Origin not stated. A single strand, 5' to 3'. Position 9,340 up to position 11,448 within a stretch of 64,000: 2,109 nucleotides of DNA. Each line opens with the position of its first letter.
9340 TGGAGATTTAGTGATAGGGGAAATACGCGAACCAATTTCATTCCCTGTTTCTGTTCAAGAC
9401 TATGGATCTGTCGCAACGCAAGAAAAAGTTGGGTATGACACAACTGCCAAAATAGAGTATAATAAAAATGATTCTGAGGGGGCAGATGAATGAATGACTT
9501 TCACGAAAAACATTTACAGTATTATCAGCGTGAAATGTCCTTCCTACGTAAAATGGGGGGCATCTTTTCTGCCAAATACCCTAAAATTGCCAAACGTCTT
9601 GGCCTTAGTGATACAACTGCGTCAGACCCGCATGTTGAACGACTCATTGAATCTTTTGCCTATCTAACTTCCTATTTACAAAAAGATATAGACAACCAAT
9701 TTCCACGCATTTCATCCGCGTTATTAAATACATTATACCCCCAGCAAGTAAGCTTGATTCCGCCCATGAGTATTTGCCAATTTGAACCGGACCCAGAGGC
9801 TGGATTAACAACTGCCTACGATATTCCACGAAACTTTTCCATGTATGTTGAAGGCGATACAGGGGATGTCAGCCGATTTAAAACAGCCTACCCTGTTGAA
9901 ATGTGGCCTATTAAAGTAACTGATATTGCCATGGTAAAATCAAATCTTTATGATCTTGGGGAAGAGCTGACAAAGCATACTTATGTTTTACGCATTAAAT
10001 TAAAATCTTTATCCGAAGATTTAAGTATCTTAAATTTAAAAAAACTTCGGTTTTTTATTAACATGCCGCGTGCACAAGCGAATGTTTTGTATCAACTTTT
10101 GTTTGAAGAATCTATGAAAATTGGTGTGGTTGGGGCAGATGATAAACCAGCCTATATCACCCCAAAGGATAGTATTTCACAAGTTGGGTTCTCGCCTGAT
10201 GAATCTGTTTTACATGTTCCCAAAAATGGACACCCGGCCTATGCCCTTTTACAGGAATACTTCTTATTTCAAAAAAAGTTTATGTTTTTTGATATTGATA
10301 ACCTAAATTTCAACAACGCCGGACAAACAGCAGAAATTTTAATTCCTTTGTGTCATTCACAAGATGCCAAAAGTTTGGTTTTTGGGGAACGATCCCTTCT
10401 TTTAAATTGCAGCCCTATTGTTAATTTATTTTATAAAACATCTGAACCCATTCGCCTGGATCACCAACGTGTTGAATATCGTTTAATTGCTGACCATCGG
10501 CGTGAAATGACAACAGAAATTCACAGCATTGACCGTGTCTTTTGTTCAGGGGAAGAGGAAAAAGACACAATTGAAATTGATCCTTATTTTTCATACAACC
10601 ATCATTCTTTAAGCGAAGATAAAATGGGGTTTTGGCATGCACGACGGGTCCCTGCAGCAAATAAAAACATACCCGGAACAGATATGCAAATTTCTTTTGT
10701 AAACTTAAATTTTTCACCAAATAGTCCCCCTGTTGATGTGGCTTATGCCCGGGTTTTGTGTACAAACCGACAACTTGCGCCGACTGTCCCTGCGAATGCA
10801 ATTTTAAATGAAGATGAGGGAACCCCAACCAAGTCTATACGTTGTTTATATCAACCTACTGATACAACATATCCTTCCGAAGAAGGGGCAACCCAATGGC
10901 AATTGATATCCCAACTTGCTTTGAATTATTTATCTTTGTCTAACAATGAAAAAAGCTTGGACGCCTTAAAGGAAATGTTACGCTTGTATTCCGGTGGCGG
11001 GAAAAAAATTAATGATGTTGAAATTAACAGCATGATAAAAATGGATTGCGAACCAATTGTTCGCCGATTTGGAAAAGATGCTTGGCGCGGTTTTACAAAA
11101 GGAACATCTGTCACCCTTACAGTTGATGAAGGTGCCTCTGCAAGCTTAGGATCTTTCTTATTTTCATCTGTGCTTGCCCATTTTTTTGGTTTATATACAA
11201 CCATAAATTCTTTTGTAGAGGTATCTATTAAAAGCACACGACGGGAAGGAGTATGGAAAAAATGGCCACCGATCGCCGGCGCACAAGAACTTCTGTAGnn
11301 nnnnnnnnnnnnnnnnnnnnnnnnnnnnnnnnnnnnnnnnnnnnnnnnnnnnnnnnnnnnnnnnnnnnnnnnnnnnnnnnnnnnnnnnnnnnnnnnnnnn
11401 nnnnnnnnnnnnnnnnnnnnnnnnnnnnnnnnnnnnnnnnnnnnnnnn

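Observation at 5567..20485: T6SS-i core cluster lacking the tssK, tssL, tssM and tssA genes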

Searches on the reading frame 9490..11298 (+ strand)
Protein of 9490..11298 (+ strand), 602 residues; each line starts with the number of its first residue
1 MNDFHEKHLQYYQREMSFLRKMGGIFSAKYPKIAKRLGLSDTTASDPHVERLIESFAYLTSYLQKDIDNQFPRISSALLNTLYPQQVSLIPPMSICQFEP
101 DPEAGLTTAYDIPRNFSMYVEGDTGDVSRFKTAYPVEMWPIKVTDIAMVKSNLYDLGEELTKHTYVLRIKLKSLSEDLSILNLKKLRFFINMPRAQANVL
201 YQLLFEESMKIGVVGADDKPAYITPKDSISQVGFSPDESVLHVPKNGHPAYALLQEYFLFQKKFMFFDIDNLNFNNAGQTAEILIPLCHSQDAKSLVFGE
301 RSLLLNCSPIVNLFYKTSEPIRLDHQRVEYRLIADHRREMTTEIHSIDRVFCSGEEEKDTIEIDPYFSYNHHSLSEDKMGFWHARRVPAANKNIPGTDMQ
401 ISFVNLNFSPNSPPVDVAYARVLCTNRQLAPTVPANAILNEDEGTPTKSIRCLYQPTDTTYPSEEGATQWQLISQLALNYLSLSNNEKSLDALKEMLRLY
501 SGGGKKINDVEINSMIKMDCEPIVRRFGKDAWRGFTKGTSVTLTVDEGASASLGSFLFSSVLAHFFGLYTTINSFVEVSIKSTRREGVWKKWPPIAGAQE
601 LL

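Call 3: search_protein_families(library=pfam, proteins=[window:9490-11298:+], max_evalue=0.01)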
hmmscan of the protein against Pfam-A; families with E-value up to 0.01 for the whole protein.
window:9490-11298:+ (602 aa): 1 family
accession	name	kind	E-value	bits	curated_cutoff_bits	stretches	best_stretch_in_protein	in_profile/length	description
PF05947.17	T6SS_TssF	-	3.4e-175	584.5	25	1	6-599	3-608/608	Type VI secretion system, TssF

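Call 12: find_related_loci(query=window:9490-11298:+, collection=genome_contigs, flank=10000)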
Query window:9490-11298:+ (602 aa) in genome_contigs; peptide patterns used: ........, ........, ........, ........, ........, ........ (x = any residue, [..] = any of these).
25 stretches matched a pattern; 2 encode a relative of the query (tblastn E <= 1e-3); 2 distinct loci.
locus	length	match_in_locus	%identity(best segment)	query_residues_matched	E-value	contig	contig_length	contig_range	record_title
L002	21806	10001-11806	92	1-602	0e+0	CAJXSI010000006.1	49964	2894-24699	MAG TPA_asm: uncultured Alphaproteobacteria bacterium isolate SRR3933164_bin.5_MetaBAT_v2.12.1_MAG genome assembly, cont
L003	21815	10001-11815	33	9-602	8e-97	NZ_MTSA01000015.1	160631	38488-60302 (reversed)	Pseudomonas syringae strain PDD-32b-74 NODE_15_length_160631_cov_79.8328_ID_29, whole genome shotgun sequence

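Call 15: find_homologous_proteins(query=window:9490-11298:+, max_evalue=1e-30)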
Query window:9490-11298:+ (602 aa): 2096 proteins with E <= 1e-30 among 8000 candidates; the best 120 are listed.
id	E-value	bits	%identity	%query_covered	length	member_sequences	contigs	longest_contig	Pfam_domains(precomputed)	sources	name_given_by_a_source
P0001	0.0e+0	1298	92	100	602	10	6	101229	PF05947.18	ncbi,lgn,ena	-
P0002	0.0e+0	1254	88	100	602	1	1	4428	PF05947.18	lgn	-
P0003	1.3e-254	864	61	100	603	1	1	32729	PF05947.18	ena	-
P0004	6.9e-248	842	60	99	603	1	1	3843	PF05947.18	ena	-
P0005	7.4e-247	839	61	100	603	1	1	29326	PF05947.18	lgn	-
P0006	8.9e-246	835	60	100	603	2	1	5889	PF05947.18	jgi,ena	jgi:type VI secretion system protein ImpG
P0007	1.0e-245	835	60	100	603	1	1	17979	PF05947.18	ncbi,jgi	jgi:type VI secretion system protein ImpG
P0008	9.2e-243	825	58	100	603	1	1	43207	PF05947.18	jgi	-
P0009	1.1e-233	795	57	100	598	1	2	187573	PF05947.18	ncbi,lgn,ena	-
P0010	1.7e-232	791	58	100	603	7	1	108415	PF05947.18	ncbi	-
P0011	5.4e-232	790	57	100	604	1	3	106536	PF05947.18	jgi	jgi:type VI secretion system protein ImpG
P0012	3.2e-229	780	57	100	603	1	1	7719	PF05947.18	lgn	-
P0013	5.1e-229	780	56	99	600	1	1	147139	PF05947.18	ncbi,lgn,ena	ncbi:MAG: type VI secretion system baseplate subunit TssF [Alphaproteobacteria bacterium]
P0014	2.0e-226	771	55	100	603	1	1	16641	PF05947.18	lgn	-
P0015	1.6e-222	758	54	100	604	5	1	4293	PF05947.18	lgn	-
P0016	5.2e-217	740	54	99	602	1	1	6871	PF05947.18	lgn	-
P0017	8.6e-214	730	55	100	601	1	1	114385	PF05947.18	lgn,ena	-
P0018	7.0e-207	707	52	99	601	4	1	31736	PF05947.18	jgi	jgi:type VI secretion system protein ImpG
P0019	1.4e-206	706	52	98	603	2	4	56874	PF05947.18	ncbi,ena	-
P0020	9.3e-203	693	52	99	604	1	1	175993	PF05947.18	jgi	jgi:type VI secretion system protein ImpG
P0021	3.0e-201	688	52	99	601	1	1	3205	PF05947.18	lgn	-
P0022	3.0e-199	682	51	98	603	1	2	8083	PF05947.18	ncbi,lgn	-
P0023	4.1e-199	681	51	98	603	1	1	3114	PF05947.18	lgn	-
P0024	6.6e-199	680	50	100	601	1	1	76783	PF05947.18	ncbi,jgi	jgi:type VI secretion system protein ImpG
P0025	1.2e-198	680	50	98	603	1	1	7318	PF05947.18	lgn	-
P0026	1.4e-198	679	51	99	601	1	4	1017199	PF05947.18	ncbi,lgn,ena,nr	ncbi:MAG: type VI secretion system baseplate subunit TssF [Holosporaceae bacterium]|nr:MAG: type VI 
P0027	2.0e-197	675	51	98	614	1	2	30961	PF05947.18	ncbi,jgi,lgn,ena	jgi:type VI secretion system protein ImpG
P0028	1.3e-196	673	52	99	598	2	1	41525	PF05947.18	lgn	-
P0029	3.1e-196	672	50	99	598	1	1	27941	PF05947.18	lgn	-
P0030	1.2e-195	670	49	100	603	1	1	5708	PF05947.18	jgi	jgi:type VI secretion system protein ImpG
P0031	2.4e-195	669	51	99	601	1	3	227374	PF05947.18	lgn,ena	-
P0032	1.6e-194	666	50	99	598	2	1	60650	PF05947.18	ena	-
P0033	6.2e-194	664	50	99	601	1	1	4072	PF05947.18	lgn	-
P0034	7.4e-194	664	49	100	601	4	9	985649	PF05947.18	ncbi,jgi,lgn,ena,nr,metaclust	ncbi:MAG: hypothetical protein A2621_02305 [Alphaproteobacteria bacterium RIFCSPHIGHO2_01_FULL_41_14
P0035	1.9e-193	662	49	99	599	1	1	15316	PF05947.18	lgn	-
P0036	9.9e-190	650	49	99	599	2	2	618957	PF05947.18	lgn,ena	-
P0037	1.2e-188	647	49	100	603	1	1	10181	PF05947.18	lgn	-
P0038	1.3e-183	630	49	99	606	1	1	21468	PF05947.18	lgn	-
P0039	3.0e-183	629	49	99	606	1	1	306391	PF05947.18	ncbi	-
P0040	1.5e-179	616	47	99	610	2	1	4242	PF05947.18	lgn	-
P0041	6.0e-176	605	46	99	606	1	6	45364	PF05947.18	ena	-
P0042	3.7e-175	602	48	100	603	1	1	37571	PF05947.18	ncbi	-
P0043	6.4e-175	601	46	100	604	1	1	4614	PF05947.18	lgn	-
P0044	1.8e-174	600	47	99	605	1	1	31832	PF05947.18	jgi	-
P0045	1.2e-173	597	45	99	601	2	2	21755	PF05947.18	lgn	-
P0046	9.8e-172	591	47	99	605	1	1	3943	PF05947.18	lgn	-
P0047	6.9e-171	588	47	99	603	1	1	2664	PF05947.18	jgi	jgi:type VI secretion system protein ImpG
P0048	1.9e-170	586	45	99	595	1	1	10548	PF05947.18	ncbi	-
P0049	2.0e-170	586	46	99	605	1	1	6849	PF05947.18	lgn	-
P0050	3.2e-170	586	45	100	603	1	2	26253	PF05947.18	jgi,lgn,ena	-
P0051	3.4e-170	586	45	99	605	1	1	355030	PF05947.18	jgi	jgi:type VI secretion system protein ImpG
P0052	3.7e-170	585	45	99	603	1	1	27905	PF05947.18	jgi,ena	-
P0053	4.2e-170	585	45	99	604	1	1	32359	PF05947.18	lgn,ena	-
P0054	1.3e-169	584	44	100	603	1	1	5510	PF05947.18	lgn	-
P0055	6.1e-169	581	45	99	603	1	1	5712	PF05947.18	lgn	-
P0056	2.1e-168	580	46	99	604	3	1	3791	PF05947.18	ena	-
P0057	6.8e-168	578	44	99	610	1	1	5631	PF05947.18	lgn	-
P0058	1.0e-167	577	46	100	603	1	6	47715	PF05947.18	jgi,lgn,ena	-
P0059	4.1e-167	575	44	99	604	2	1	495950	PF05947.18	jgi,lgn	jgi:type VI secretion system protein ImpG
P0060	4.1e-167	575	44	99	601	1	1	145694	PF05947.18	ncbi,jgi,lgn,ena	jgi:type VI secretion system protein ImpG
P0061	7.5e-167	575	44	100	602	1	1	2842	PF05947.18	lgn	-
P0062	7.7e-167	575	45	99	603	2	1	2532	PF05947.18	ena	-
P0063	1.1e-166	574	46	100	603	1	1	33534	PF05947.18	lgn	-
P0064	1.2e-166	574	45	100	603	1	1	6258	PF05947.18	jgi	jgi:type VI secretion system protein ImpG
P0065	1.9e-166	573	45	99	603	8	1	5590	PF05947.18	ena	-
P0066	2.4e-166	573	44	99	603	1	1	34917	PF05947.18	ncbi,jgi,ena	ncbi:MAG TPA: type VI secretion system baseplate subunit TssF [Pyrinomonadaceae bacterium]|jgi:type 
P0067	6.2e-166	572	44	99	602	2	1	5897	PF05947.18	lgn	-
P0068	7.0e-166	571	44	100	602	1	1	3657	PF05947.18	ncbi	-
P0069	9.2e-166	571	44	100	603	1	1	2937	PF05947.18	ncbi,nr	ncbi:MAG: type VI secretion system baseplate subunit TssF [Nitrospinae bacterium]|nr:type VI secreti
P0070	1.0e-165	571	45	99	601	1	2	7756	PF05947.18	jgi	jgi:type VI secretion system protein ImpG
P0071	1.1e-165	571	44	99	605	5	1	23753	PF05947.18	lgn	-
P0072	1.7e-165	570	45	99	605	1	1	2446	PF05947.18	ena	-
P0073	2.0e-165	570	45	100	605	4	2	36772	PF05947.18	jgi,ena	-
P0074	2.1e-165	570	44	100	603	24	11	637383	PF05947.18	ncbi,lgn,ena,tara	tara:strand:- start:41235 stop:43046 length:1812 start_codon:yes stop_codon:yes gene_type:complete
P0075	2.3e-165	570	43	100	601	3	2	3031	PF05947.18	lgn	-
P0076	2.6e-165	569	44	99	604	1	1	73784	PF05947.18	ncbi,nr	ncbi:MAG: type VI secretion system baseplate subunit TssF [Proteobacteria bacterium]|nr:type VI secr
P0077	2.9e-165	569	44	100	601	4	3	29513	PF05947.18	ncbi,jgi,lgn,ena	jgi:type VI secretion system protein ImpG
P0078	3.0e-165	569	44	99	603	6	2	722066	PF05947.18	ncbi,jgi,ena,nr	ncbi:MAG TPA: type VI secretion system baseplate subunit TssF [Pyrinomonadaceae bacterium]|nr:type V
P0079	3.0e-165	569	45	99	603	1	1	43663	PF05947.18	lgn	-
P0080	3.6e-165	569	44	99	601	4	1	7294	PF05947.18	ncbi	-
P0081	4.3e-165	569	45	99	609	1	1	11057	PF05947.18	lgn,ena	-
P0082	4.3e-165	569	44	100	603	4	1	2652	PF05947.18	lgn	-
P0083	1.0e-164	568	43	99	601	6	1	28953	PF05947.18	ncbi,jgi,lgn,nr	ncbi:MAG TPA: type VI secretion system baseplate subunit TssF [Vicinamibacterales bacterium]|nr:type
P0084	1.9e-164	567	45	99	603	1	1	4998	PF05947.18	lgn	-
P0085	2.3e-164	566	43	100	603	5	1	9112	PF05947.18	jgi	jgi:type VI secretion system protein ImpG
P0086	2.6e-164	566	43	99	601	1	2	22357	PF05947.18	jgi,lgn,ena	-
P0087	2.7e-164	566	44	100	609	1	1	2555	PF05947.18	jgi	-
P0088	2.9e-164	566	43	100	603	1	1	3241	PF05947.18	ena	-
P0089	4.0e-164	566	44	99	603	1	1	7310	PF05947.18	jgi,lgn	jgi:type VI secretion system protein ImpG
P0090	6.0e-164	565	45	99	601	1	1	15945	PF05947.18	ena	-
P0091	1.0e-163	564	42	99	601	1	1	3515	PF05947.18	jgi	jgi:type VI secretion system protein ImpG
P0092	1.0e-163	564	44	99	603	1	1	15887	PF05947.18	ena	-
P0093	1.1e-163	564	44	99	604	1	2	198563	PF05947.18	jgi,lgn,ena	-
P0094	1.1e-163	564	45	99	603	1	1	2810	PF05947.18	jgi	-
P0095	1.3e-163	564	44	100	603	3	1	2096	PF05947.18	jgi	jgi:type VI secretion system protein ImpG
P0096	2.0e-163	563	43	99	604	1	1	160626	PF05947.18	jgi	jgi:type VI secretion system protein ImpG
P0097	4.5e-163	562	45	99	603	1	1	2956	PF05947.18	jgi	jgi:type VI secretion system protein ImpG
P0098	4.7e-163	562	43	100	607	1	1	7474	PF05947.18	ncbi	-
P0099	5.9e-163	562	45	99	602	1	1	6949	PF05947.18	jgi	jgi:type VI secretion system protein ImpG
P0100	6.5e-163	562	44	99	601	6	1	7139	PF05947.18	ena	-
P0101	6.7e-163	562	42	100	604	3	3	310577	PF05947.18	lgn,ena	-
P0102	6.9e-163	561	45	99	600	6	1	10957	PF05947.18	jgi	-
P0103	7.4e-163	561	44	100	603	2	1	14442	PF05947.18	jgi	jgi:type VI secretion system protein ImpG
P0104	8.1e-163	561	44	99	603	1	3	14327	PF05947.18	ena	-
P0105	8.6e-163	561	44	100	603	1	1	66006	PF05947.18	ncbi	-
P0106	8.9e-163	561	43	100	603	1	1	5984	PF05947.18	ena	-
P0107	1.2e-162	561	44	99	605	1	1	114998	PF05947.18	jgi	jgi:type VI secretion system protein ImpG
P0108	1.5e-162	560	44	99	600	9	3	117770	PF05947.18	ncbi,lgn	-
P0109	1.5e-162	560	44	99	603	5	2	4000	PF05947.18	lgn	-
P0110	1.7e-162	560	44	99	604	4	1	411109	PF05947.18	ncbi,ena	-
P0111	1.8e-162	560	45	99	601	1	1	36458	PF05947.18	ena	-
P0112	1.9e-162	560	44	99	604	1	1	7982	PF05947.18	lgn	-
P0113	3.3e-162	559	44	99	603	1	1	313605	PF05947.18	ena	-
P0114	3.7e-162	559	44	99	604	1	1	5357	PF05947.18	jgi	jgi:type VI secretion system protein ImpG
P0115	5.1e-162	559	44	99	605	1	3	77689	PF05947.18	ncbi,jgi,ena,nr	ncbi:MAG TPA: type VI secretion system baseplate subunit TssF [Pyrinomonadaceae bacterium]|nr:type V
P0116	6.4e-162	558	45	98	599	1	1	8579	PF05947.18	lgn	-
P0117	7.5e-162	558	42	100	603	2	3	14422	PF05947.18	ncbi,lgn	-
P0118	9.1e-162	558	43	99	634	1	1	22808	PF05947.18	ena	-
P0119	9.6e-162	558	45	99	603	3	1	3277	PF05947.18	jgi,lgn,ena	-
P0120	1.3e-161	557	44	99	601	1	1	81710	PF05947.18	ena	-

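Call 16: find_encoding_contigs(protein=P0026, flank=10000, max_places=2)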
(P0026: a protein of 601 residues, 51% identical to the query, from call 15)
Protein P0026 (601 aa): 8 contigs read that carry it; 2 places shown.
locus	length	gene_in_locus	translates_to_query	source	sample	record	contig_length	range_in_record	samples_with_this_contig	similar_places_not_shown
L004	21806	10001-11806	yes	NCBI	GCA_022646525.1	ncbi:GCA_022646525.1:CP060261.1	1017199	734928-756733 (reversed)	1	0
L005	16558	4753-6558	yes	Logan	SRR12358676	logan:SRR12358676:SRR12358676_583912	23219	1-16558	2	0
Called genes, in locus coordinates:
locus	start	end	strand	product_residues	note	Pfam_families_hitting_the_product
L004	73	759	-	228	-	PF13505:OMP_b-brl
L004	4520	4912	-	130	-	-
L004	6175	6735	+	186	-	PF05591:T6SS_VipA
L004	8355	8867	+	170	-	-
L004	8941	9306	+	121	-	-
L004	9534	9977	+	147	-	PF04965:GPW_gp25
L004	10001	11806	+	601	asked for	PF05947:T6SS_TssF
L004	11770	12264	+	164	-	PF06996:T6SS_TssG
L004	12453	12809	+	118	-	PF06996:T6SS_TssG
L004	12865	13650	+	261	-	PF00852:Glyco_transf_10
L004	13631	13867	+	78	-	-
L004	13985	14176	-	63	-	-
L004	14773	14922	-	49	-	-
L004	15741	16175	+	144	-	PF05954:Phage_GPD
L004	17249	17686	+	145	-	-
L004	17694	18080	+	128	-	-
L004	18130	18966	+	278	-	-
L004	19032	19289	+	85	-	-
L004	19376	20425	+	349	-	-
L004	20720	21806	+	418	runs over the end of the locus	-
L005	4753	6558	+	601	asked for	PF05947:T6SS_TssF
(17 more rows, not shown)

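Call 17: find_encoding_contigs(protein=P0009, flank=10000, max_places=2)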
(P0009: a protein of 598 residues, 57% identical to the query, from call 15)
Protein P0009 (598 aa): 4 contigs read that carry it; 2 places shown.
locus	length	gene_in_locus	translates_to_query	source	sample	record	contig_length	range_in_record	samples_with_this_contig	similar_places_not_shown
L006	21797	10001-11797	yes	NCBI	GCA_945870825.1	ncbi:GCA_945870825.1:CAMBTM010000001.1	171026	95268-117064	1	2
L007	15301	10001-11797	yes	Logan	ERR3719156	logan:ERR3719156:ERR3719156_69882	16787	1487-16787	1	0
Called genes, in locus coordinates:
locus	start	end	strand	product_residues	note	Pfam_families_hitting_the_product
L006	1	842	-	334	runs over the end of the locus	PF01479:S4, PF00849:PseudoU_synth_2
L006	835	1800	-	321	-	-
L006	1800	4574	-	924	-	PF00069:Pkinase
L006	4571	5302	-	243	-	PF13672:PP2C_2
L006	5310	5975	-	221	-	PF00092:VWA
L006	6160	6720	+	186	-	PF05591:T6SS_VipA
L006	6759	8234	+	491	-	PF05943:VipB, PF18945:VipB_2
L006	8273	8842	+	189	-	-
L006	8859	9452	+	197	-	-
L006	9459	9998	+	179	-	PF04965:GPW_gp25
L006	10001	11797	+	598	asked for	PF05947:T6SS_TssF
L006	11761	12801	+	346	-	PF06996:T6SS_TssG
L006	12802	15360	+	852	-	PF02861:Clp_N, PF13191:AAA_16 (weak), PF00004:AAA, PF17871:AAA_lid_9, PF07724:AAA_2, PF00004:AAA, PF07728:AAA_5, PF10431:ClpB_D2-small, +6 more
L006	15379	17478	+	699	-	PF05954:Phage_GPD, PF04717:Phage_base_V, PF22178:Gp5_trimer_C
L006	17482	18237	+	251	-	PF07661:MORN_2 (faint)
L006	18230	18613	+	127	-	PF14107:DUF4280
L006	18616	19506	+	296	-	PF05036:SPOR (weak)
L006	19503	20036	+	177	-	-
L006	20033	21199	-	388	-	PF01494:FAD_binding_3, PF08491:SE (weak)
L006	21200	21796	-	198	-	PF00081:Sod_Fe_N, PF02777:Sod_Fe_C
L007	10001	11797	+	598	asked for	PF05947:T6SS_TssF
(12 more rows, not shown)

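Call 19: find_encoding_contigs(protein=P0034, flank=10000, max_places=2)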
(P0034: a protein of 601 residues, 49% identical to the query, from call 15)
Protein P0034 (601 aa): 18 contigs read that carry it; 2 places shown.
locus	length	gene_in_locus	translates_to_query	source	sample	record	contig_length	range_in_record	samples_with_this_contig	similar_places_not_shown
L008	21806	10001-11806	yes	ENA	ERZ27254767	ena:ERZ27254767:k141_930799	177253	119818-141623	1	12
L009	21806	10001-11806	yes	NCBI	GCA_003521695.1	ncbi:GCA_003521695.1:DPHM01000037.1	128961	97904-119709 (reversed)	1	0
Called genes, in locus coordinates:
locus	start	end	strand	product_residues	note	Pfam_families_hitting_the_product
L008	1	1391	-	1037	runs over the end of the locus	PF24161:CCDC39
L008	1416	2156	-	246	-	PF13505:OMP_b-brl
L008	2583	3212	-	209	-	PF13505:OMP_b-brl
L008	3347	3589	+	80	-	-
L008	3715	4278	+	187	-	PF22769:DCD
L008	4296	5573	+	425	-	PF00275:EPSP_synthase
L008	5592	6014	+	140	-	PF11164:DUF2948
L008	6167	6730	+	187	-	PF05591:T6SS_VipA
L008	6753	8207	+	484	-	PF05943:VipB, PF18945:VipB_2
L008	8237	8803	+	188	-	-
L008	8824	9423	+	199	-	-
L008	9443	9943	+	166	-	PF04965:GPW_gp25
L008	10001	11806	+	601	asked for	PF05947:T6SS_TssF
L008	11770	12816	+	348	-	PF06996:T6SS_TssG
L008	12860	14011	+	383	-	PF00852:Glyco_transf_10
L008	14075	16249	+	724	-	PF05954:Phage_GPD, PF04717:Phage_base_V, PF22178:Gp5_trimer_C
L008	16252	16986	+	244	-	-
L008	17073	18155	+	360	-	-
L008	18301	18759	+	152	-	-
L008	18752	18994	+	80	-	PF02609:Exonuc_VII_S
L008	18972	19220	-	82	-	PF13467:RHH_4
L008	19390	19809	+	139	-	-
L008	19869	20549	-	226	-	-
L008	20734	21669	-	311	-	-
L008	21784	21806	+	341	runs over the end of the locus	-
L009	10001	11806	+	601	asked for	PF05947:T6SS_TssF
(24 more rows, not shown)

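Call 23: find_encoding_contigs(protein=P0036, flank=10000, max_places=1)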
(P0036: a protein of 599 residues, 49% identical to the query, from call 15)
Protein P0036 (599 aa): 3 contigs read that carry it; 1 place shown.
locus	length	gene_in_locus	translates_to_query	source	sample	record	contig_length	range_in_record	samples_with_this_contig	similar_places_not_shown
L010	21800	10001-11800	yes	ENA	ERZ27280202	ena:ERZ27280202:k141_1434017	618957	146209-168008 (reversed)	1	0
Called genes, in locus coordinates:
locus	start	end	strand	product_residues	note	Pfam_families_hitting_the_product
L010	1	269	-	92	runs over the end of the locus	-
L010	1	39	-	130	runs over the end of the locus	-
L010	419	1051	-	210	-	PF13505:OMP_b-brl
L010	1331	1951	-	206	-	-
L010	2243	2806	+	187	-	PF22769:DCD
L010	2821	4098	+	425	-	PF00275:EPSP_synthase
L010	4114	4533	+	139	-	PF11164:DUF2948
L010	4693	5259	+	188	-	PF05591:T6SS_VipA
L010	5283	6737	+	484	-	PF05943:VipB, PF18945:VipB_2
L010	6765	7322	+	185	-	PF05638:T6SS_HCP (weak)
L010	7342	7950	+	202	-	-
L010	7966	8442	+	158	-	PF04965:GPW_gp25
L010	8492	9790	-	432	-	-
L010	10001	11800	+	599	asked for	PF05947:T6SS_TssF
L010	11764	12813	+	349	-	PF06996:T6SS_TssG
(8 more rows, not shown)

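Call 24: find_encoding_contigs(protein=P0013, flank=10000, max_places=1)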
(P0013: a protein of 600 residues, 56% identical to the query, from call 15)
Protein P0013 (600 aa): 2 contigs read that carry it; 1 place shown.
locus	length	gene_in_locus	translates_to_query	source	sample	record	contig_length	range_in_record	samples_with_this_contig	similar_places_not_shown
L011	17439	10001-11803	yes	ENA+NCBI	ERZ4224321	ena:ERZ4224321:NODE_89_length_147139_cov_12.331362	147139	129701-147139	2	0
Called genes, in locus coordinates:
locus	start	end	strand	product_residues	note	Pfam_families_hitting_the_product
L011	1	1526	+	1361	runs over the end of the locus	PF21075:GDH_ACT1, PF21073:GDH_HM1, PF21076:GDH_ACT2, PF21079:GDH_HM2 (faint), PF21077:GDH_ACT3, PF21078:GDH_HM3, PF05088:Bac_GDH_CD, PF21074:GDH_C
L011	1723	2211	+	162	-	PF09685:MamF_MmsF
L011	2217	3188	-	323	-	PF13505:OMP_b-brl (faint)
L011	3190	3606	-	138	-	-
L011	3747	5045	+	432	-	PF00579:tRNA-synt_1b, PF22421:SYY_C-terminal, PF01479:S4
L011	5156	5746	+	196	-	PF05591:T6SS_VipA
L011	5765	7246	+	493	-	PF05943:VipB, PF18945:VipB_2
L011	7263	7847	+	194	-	-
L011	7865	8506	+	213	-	-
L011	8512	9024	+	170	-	PF04965:GPW_gp25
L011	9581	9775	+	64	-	-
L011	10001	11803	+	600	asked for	PF05947:T6SS_TssF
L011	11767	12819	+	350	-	PF06996:T6SS_TssG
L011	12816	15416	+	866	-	PF02861:Clp_N, PF23569:NBD_SMAX1, PF00004:AAA, PF17871:AAA_lid_9, PF00004:AAA, PF07724:AAA_2, PF07728:AAA_5, PF10431:ClpB_D2-small, +6 more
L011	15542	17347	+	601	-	PF07244:POTRA (faint), PF01103:Omp85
